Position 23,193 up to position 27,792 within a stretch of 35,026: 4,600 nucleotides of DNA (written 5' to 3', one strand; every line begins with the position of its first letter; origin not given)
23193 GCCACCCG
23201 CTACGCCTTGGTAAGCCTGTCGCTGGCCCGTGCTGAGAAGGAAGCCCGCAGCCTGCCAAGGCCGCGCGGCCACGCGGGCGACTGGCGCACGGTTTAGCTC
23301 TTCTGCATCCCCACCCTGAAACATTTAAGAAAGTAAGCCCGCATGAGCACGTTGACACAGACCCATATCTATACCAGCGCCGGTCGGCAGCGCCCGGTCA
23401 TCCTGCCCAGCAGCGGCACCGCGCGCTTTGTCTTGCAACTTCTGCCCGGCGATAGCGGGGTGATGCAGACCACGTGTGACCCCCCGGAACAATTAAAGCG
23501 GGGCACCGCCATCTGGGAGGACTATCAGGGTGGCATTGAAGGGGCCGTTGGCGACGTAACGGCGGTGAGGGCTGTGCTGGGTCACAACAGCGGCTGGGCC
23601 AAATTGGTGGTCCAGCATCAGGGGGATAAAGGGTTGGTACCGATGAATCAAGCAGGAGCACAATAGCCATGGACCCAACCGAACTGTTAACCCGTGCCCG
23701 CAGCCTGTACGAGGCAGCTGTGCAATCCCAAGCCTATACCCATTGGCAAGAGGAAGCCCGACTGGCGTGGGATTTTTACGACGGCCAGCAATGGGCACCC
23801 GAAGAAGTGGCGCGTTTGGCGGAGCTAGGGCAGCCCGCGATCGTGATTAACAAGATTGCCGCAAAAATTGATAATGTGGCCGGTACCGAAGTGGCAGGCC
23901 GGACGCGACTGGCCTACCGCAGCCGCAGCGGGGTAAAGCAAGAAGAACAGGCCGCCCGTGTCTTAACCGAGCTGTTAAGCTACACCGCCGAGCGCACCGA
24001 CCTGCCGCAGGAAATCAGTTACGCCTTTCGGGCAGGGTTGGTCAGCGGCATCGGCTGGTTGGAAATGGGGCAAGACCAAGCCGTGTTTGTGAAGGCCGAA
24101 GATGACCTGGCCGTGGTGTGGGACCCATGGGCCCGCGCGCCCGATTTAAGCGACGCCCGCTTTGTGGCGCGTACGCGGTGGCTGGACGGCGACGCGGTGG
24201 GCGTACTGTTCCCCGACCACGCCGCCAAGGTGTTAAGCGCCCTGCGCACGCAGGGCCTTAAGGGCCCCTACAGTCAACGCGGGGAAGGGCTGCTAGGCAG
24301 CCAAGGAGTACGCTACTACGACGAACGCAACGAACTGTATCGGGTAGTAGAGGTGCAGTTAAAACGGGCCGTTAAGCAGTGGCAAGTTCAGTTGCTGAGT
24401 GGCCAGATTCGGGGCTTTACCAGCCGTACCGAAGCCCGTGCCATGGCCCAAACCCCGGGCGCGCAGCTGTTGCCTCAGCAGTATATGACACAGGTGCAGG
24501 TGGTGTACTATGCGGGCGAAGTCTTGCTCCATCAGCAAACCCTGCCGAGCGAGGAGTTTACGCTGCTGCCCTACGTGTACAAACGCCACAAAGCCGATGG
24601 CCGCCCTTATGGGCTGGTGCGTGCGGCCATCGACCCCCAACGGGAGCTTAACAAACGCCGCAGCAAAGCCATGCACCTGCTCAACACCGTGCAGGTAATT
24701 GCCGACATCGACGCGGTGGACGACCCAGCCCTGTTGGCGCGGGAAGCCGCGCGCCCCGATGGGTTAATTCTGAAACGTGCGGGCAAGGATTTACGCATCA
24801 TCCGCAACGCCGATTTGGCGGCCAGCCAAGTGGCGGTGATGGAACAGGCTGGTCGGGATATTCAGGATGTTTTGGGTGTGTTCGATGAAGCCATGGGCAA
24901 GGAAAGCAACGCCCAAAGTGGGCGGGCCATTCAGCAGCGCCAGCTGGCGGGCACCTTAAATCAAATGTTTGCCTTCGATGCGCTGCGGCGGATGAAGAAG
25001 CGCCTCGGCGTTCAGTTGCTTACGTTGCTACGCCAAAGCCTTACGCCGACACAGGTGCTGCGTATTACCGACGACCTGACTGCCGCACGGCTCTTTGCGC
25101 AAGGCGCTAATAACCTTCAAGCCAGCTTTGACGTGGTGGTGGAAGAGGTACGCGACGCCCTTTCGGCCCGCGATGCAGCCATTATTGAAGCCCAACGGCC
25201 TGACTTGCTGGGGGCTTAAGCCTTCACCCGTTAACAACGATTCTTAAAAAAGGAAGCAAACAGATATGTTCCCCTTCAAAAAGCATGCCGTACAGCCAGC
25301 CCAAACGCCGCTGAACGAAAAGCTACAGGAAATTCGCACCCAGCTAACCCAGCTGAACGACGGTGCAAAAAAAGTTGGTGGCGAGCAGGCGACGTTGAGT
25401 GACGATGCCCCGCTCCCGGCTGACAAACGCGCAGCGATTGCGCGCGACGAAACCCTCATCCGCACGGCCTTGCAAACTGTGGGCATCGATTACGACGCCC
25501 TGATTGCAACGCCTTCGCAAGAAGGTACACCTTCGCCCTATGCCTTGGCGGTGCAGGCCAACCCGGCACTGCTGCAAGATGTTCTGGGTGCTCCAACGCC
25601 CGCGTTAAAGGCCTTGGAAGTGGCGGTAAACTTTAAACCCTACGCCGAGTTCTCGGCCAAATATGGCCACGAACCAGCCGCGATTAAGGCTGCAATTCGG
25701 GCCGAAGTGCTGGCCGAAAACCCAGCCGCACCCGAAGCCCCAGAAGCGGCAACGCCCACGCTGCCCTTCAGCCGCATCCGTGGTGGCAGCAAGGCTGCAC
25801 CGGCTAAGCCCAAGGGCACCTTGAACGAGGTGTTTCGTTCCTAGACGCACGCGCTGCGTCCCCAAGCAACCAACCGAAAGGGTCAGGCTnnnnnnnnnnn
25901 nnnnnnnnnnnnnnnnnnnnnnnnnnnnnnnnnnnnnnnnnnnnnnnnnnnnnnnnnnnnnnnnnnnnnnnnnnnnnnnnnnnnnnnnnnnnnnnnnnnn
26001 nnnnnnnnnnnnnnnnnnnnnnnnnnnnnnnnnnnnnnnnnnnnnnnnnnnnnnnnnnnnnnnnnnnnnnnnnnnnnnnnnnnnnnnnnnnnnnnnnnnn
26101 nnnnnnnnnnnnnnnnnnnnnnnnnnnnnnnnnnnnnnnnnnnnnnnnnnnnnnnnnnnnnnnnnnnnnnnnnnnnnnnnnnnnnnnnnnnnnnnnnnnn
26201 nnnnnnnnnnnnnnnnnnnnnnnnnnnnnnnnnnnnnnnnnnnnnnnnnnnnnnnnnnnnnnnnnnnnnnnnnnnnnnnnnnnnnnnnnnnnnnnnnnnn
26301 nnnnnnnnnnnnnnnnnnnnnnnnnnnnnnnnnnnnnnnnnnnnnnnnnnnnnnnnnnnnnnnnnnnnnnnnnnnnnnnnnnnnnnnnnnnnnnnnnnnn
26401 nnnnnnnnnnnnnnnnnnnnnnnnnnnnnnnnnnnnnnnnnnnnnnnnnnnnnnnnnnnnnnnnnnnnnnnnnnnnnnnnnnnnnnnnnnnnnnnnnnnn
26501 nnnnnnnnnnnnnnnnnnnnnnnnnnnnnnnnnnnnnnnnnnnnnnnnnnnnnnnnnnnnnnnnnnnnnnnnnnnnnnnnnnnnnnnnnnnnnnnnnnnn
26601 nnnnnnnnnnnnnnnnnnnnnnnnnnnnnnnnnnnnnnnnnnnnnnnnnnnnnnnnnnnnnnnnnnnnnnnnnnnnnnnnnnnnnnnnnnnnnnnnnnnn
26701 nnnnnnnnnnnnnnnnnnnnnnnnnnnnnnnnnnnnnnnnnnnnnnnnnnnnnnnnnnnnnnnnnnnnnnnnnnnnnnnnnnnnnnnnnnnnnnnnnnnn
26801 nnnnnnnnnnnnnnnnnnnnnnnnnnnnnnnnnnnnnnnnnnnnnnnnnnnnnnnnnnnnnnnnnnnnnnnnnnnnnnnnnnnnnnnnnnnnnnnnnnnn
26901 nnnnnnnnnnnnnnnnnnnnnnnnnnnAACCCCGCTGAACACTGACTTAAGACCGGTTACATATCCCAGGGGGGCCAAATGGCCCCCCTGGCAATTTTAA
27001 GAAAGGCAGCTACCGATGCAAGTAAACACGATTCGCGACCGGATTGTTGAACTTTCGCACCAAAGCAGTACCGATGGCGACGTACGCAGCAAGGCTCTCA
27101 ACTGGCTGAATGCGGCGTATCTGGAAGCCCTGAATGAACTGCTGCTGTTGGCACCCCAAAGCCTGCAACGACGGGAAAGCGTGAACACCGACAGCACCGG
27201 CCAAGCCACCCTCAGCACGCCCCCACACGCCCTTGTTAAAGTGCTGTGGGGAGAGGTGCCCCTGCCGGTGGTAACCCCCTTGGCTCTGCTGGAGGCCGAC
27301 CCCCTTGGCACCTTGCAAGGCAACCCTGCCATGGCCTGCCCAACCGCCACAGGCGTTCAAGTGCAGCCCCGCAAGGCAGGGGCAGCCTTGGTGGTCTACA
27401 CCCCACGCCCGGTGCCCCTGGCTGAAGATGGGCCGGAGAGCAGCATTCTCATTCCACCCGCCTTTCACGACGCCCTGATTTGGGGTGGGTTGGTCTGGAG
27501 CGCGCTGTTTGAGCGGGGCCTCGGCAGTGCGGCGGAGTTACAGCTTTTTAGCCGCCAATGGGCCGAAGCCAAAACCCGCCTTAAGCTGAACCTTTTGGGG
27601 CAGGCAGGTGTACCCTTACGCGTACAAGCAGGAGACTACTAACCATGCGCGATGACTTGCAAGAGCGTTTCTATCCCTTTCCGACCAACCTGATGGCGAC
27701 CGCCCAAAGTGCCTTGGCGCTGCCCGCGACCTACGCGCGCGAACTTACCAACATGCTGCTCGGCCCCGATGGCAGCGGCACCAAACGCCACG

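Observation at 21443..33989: Compact head-tail-lysis-only, short-tailed-phage-like cluster between rpsP and popZ: candidate GTA-like / domesticated particle locus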

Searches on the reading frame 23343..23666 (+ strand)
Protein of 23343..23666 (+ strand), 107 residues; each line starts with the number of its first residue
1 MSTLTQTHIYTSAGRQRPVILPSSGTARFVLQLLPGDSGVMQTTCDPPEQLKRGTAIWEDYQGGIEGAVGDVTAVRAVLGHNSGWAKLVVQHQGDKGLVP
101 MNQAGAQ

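Call 5: search_protein_families(library=pfam, proteins=[window:23343-23666:+], max_evalue=0.01)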
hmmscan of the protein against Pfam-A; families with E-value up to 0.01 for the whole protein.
window:23343-23666:+ (107 aa): 0 families

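Call 7: search_protein_families(library=phrogs, proteins=[window:23343-23666:+], max_evalue=0.01)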
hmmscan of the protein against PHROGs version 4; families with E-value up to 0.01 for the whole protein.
window:23343-23666:+ (107 aa): 0 families

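Call 31: search_protein_families(library=ncbifam, proteins=[window:23343-23666:+], max_evalue=1)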
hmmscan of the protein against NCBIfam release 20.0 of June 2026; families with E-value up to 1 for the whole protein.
window:23343-23666:+ (107 aa): 0 families

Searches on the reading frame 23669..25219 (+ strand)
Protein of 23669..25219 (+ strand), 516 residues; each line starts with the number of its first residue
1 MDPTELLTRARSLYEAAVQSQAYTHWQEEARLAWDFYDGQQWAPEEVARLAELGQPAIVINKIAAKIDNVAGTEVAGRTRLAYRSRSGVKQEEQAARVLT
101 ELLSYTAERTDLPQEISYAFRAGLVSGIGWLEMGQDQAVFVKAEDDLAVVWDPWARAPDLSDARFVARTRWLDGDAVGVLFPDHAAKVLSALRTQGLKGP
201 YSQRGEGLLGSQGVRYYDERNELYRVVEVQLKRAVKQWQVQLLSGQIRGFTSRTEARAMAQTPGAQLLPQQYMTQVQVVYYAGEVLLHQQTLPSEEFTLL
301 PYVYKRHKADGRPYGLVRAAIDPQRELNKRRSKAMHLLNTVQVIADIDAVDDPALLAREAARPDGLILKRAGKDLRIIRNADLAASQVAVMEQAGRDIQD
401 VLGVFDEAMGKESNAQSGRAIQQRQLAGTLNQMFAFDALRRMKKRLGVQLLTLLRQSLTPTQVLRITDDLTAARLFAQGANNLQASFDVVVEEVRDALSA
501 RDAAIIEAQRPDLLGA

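Call 5: search_protein_families(library=pfam, proteins=[window:23669-25219:+], max_evalue=0.01)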
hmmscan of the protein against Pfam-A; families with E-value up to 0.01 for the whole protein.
window:23669-25219:+ (516 aa): 1 family
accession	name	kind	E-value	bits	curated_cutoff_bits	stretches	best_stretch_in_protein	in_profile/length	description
PF16510.12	P22_portal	-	7e-96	322.5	26.1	1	20-504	8-503/594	Phage P22-like portal protein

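Call 7: search_protein_families(library=phrogs, proteins=[window:23669-25219:+], max_evalue=0.01)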
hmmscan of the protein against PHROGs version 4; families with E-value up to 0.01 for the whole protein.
window:23669-25219:+ (516 aa): 3 families
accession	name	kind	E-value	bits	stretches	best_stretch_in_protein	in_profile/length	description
phrog_156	-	head and packaging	3.6e-97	327.4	1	2-503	7-519/681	portal protein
phrog_18470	-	head and packaging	1.4e-18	67.9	1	21-188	33-205/232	portal protein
phrog_25797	-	unknown function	3.3e-05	24.1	1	380-481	35-135/312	-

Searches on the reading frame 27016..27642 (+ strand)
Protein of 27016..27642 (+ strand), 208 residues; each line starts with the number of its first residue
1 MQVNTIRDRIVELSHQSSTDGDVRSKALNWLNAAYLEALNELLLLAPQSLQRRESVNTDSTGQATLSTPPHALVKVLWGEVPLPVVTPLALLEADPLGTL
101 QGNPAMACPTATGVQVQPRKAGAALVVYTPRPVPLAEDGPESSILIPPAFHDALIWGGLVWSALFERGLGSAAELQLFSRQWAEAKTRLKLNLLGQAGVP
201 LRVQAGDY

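Call 5: search_protein_families(library=pfam, proteins=[window:27016-27642:+], max_evalue=0.01)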
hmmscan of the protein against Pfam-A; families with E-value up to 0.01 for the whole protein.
window:27016-27642:+ (208 aa): 1 family
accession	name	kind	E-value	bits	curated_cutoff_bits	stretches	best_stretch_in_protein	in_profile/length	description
PF24175.2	SU10_adaptor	-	3.1e-09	38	27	1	18-185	17-181/194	SU10 adaptor protein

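Call 7: search_protein_families(library=phrogs, proteins=[window:27016-27642:+], max_evalue=0.01)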
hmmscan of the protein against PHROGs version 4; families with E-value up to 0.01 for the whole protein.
window:27016-27642:+ (208 aa): 0 families
